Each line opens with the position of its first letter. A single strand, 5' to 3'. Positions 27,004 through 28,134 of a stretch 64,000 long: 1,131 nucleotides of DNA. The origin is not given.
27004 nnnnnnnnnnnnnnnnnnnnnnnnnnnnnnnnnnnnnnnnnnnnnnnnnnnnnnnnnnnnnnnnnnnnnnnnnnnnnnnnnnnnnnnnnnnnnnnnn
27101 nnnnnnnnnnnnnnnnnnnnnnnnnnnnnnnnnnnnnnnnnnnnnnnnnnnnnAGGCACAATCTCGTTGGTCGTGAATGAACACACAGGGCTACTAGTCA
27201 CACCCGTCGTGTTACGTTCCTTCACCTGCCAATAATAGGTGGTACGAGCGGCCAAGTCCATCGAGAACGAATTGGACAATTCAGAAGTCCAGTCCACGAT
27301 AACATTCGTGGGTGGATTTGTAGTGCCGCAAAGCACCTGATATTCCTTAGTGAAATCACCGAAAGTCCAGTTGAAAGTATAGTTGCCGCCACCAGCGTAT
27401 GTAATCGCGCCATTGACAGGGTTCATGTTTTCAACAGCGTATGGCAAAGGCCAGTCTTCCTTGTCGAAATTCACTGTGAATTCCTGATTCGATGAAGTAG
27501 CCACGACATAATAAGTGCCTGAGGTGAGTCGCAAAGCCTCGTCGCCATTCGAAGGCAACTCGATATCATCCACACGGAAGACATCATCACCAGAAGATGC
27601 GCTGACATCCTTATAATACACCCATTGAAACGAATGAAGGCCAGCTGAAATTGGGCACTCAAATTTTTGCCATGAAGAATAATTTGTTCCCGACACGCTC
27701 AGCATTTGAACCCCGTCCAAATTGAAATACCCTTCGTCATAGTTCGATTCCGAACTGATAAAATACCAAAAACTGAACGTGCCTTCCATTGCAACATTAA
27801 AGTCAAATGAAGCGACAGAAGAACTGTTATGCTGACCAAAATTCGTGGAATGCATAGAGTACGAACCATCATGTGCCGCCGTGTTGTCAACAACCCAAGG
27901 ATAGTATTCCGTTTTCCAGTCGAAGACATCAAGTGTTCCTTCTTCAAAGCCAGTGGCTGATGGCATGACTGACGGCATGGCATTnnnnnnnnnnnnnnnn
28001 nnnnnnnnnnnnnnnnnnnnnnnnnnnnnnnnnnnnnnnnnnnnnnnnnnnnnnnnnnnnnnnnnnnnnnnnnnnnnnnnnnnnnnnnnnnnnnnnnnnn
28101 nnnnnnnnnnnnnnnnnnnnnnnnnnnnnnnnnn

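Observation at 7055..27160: Fifteen tandem beta-helix modules with a conserved cap and a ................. closing motif; they are diverged, not recent copies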

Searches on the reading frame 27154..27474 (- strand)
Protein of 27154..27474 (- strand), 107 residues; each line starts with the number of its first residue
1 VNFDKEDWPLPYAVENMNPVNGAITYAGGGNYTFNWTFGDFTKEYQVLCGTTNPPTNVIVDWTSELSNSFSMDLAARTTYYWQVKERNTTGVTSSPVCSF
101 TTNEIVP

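Call 71: search_protein_families(library=pfam, proteins=[window:27154-27474:-], max_evalue=1)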
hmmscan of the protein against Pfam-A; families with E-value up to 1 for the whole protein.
window:27154-27474:- (107 aa): 3 families
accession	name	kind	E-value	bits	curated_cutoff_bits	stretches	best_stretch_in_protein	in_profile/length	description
PF16656.11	Pur_ac_phosph_N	-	0.0066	17.4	30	1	73-102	67-93/93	Purple acid Phosphatase, N-terminal domain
PF25788.1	Ig_Rha78A_N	-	0.041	14.6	27.4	1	72-102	69-101/105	Rha78A-like, N-terminal immunoglobulin domain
PF00801.26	PKD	-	0.44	11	23.5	0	27-52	24-41/80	PKD domain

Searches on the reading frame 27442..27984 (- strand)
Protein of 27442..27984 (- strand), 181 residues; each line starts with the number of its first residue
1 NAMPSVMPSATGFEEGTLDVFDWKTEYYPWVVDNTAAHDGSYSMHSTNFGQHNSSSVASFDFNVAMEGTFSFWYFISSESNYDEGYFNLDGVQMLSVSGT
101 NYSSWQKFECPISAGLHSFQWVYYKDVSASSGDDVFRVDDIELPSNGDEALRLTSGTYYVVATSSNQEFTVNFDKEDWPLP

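Call 71: search_protein_families(library=pfam, proteins=[window:27442-27984:-], max_evalue=1)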
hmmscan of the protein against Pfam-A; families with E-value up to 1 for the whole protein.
window:27442-27984:- (181 aa): 1 family
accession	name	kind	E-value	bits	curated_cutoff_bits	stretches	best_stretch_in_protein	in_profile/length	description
PF00629.30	MAM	-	0.0002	21.7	26.4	1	12-145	10-154/158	MAM domain, meprin/A5/mu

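Call 78: search_protein_families(library=ncbifam, proteins=[window:27442-27984:-], max_evalue=1)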
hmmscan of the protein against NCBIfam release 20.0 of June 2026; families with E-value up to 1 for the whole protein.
window:27442-27984:- (181 aa): 0 families
